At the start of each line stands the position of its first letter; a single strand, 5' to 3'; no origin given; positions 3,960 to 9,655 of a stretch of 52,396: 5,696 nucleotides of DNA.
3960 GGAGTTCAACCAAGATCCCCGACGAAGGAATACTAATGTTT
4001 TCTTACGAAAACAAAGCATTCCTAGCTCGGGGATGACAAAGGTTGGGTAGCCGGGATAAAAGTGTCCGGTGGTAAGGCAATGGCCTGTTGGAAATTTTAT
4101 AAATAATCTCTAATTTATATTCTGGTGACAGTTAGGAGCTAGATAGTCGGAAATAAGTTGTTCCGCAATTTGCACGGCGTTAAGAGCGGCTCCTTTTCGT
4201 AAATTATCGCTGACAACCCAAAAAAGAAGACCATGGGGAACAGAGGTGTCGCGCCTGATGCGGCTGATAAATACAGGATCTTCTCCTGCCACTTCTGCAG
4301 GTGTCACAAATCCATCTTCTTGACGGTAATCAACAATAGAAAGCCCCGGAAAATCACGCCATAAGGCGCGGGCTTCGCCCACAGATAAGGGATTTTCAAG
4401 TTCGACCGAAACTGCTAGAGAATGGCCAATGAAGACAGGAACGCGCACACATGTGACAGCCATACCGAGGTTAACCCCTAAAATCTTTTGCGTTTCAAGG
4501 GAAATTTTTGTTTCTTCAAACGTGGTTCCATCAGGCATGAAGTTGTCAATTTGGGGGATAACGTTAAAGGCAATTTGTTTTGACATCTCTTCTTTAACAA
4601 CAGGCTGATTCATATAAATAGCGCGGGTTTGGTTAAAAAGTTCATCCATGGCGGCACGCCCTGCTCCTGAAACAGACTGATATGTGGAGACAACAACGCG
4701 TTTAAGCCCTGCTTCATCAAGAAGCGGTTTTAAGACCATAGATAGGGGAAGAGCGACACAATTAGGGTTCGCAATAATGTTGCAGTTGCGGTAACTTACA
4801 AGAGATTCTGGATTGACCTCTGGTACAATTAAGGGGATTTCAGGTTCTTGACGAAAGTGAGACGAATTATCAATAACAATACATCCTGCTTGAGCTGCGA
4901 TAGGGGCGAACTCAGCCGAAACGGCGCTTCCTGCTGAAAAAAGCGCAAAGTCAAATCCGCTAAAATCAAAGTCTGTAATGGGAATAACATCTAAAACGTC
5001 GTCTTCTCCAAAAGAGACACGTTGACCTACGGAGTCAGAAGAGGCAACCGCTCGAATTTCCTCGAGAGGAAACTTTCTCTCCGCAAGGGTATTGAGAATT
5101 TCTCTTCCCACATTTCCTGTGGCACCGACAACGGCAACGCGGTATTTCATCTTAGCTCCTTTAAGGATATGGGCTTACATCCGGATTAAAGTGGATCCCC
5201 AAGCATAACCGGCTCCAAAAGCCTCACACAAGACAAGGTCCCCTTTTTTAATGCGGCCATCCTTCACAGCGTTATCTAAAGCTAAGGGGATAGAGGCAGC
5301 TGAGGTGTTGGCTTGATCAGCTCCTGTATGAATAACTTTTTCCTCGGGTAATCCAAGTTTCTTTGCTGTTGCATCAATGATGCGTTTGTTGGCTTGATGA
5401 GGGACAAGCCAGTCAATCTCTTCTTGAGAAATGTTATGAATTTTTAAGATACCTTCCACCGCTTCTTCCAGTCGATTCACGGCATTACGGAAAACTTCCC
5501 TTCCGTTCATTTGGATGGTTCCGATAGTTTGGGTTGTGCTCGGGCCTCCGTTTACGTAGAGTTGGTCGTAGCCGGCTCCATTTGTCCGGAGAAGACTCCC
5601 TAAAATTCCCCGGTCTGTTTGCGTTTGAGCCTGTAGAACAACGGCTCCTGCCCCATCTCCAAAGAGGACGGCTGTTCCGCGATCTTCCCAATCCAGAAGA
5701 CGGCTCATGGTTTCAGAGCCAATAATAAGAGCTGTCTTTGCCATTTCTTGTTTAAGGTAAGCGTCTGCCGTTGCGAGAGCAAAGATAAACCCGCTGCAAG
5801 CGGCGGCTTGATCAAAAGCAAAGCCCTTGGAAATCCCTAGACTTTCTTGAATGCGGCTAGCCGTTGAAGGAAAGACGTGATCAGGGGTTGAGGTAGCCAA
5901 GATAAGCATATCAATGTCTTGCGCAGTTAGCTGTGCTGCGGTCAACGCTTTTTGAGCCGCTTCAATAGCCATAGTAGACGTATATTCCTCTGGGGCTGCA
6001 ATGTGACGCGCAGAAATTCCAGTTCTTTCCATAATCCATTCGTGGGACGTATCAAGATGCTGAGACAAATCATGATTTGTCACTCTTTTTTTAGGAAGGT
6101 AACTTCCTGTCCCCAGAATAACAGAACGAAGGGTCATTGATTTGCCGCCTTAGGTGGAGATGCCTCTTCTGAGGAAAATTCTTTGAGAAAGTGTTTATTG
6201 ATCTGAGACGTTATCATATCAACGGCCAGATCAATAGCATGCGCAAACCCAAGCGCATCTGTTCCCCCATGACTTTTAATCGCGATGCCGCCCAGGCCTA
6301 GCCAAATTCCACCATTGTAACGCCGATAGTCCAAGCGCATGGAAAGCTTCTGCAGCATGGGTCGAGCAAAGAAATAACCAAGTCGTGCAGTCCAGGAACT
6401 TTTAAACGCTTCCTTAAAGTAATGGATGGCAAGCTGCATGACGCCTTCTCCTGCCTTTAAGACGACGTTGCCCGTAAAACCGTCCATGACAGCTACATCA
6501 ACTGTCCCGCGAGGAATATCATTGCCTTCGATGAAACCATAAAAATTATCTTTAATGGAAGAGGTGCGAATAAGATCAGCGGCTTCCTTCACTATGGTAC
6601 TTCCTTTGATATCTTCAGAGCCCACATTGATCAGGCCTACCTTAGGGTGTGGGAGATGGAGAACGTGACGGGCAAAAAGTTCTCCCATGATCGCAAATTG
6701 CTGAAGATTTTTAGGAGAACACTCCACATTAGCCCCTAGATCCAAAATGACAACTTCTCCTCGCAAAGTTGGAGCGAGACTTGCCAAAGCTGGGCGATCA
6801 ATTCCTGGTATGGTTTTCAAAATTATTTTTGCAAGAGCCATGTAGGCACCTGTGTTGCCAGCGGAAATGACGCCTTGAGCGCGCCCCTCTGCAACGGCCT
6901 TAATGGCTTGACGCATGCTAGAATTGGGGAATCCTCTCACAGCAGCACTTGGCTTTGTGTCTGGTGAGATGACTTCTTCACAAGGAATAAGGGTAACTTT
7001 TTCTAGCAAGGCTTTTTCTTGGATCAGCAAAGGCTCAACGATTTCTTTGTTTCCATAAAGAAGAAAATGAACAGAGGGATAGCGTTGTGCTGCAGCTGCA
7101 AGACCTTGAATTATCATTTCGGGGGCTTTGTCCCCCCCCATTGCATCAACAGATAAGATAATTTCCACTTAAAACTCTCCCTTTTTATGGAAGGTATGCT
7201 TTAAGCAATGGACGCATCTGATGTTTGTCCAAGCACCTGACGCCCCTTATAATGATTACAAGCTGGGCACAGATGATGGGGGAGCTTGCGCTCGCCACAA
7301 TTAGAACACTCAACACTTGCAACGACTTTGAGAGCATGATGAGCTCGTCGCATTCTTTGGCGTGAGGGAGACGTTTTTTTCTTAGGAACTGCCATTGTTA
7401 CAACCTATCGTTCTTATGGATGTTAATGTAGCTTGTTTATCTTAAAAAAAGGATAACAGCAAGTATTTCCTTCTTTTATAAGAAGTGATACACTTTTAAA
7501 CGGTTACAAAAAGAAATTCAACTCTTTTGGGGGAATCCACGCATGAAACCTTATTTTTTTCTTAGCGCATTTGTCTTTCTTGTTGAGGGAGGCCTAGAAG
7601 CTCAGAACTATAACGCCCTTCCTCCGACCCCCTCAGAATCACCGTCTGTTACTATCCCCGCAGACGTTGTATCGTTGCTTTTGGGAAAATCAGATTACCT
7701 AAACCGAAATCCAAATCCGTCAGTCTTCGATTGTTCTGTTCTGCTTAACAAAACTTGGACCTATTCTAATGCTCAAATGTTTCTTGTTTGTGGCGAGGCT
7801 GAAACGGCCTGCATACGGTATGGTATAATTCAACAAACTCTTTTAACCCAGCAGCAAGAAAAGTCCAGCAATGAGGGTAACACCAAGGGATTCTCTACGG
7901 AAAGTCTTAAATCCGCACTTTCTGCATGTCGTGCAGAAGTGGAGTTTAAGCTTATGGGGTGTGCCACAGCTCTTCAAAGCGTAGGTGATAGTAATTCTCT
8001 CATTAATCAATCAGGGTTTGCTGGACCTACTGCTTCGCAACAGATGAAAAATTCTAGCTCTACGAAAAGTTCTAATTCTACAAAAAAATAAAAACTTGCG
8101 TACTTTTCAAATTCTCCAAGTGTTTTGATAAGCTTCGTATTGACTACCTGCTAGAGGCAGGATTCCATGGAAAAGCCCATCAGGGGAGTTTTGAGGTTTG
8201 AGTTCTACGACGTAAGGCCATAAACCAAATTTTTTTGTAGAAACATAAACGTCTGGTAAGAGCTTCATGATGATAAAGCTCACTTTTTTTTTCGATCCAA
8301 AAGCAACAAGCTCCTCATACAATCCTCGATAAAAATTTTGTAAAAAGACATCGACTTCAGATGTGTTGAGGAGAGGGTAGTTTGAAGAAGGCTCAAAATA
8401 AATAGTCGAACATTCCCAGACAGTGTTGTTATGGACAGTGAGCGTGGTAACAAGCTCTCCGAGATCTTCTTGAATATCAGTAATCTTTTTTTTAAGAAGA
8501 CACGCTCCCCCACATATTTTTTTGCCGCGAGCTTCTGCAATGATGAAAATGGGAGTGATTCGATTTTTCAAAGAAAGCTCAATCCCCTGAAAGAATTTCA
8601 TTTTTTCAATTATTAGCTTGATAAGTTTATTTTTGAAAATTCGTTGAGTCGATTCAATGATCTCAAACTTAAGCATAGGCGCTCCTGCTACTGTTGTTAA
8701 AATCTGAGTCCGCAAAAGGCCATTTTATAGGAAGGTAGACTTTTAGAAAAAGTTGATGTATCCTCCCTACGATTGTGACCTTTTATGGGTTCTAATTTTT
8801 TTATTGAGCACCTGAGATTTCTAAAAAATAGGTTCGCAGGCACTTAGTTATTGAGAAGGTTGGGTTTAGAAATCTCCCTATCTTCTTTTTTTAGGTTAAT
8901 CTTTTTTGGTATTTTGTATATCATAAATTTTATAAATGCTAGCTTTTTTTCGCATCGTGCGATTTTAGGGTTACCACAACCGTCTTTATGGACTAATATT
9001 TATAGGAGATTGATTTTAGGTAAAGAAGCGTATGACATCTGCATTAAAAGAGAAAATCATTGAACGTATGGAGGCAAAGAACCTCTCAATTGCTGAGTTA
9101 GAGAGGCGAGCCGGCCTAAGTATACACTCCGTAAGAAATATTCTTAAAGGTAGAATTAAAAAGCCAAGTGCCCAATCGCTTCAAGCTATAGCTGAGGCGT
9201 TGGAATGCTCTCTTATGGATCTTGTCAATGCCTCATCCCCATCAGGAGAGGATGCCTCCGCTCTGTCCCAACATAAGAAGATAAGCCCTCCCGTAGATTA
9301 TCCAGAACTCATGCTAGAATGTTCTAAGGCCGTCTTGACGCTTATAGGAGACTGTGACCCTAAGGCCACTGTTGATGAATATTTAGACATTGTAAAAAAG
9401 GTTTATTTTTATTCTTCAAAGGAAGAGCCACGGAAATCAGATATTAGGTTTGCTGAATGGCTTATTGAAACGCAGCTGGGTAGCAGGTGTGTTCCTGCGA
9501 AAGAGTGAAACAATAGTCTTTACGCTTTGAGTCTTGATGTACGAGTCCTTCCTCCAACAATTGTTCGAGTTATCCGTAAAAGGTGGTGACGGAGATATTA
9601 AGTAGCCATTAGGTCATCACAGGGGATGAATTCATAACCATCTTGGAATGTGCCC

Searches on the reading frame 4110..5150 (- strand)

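Call 14: search_protein_families(library=pfam, proteins=[window:4110-5150:-], max_evalue=0.01)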
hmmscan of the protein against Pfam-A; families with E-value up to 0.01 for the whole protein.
window:4110-5150:- (346 aa): 3 families
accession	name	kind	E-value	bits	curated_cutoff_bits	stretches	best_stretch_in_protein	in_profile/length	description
PF02774.23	Semialdhyde_dhC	-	1.9e-47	162.2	26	1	140-319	1-184/184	Semialdehyde dehydrogenase, dimerisation domain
PF01118.30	Semialdhyde_dh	-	3.1e-32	111.9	26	1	4-117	1-118/121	Semialdehyde dehydrogenase, NAD binding domain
PF22698.1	Semialdhyde_dhC_1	-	0.0022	18.3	27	0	131-171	1-43/165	Semialdehyde dehydrogenase, dimerisation domain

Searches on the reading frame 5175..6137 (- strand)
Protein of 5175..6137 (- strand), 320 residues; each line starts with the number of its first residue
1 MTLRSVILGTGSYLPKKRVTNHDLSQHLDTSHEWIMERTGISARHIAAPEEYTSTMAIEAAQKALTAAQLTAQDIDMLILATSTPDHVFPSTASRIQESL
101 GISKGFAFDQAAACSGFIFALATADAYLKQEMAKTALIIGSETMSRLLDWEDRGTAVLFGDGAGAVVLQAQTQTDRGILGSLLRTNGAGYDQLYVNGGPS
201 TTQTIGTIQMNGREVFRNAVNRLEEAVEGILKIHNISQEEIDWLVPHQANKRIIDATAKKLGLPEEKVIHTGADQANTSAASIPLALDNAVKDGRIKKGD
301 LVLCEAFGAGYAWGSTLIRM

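Call 14: search_protein_families(library=pfam, proteins=[window:5175-6137:-], max_evalue=0.01)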
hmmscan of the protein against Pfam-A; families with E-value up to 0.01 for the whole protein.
window:5175-6137:- (320 aa): 4 families
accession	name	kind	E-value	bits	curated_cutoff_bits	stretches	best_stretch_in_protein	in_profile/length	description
PF08541.16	ACP_syn_III_C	-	5.2e-37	126.3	26.6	1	233-320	3-90/90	3-Oxoacyl-[acyl-carrier-protein (ACP)] synthase III C terminal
PF08545.16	ACP_syn_III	-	3.4e-29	101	24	1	108-187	1-80/80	3-Oxoacyl-[acyl-carrier-protein (ACP)] synthase III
PF08392.18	FAE1_CUT1_RppA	-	4.6e-06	26.6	27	1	47-194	78-232/290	FAE1/Type III polyketide synthase-like protein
PF07451.17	SpoVAD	-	0.0063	15.7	22.1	0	50-141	48-133/329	Stage V sporulation protein AD (SpoVAD)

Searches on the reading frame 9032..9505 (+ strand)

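Call 14: search_protein_families(library=pfam, proteins=[window:9032-9505:+], max_evalue=0.01)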
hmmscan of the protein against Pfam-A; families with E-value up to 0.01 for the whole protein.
window:9032-9505:+ (158 aa): 6 families
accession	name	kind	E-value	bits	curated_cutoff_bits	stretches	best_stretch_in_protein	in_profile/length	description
PF13443.12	HTH_26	-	1.7e-11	44.6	22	1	8-66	1-59/63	Cro/C1-type HTH DNA-binding domain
PF01381.28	HTH_3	-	1.2e-09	38.4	23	1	10-63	2-54/55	Helix-turn-helix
PF13560.12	HTH_31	-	7.6e-06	26.6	27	1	12-60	9-57/64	Helix-turn-helix domain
PF12844.13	HTH_19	-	0.00014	22.2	30.2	1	16-65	11-59/64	Helix-turn-helix domain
PF13693.12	HTH_35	-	0.001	19.5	25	1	6-60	4-54/75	Winged helix-turn-helix DNA-binding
PF13744.12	HTH_37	-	0.0036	17.5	27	1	4-60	18-74/80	Helix-turn-helix domain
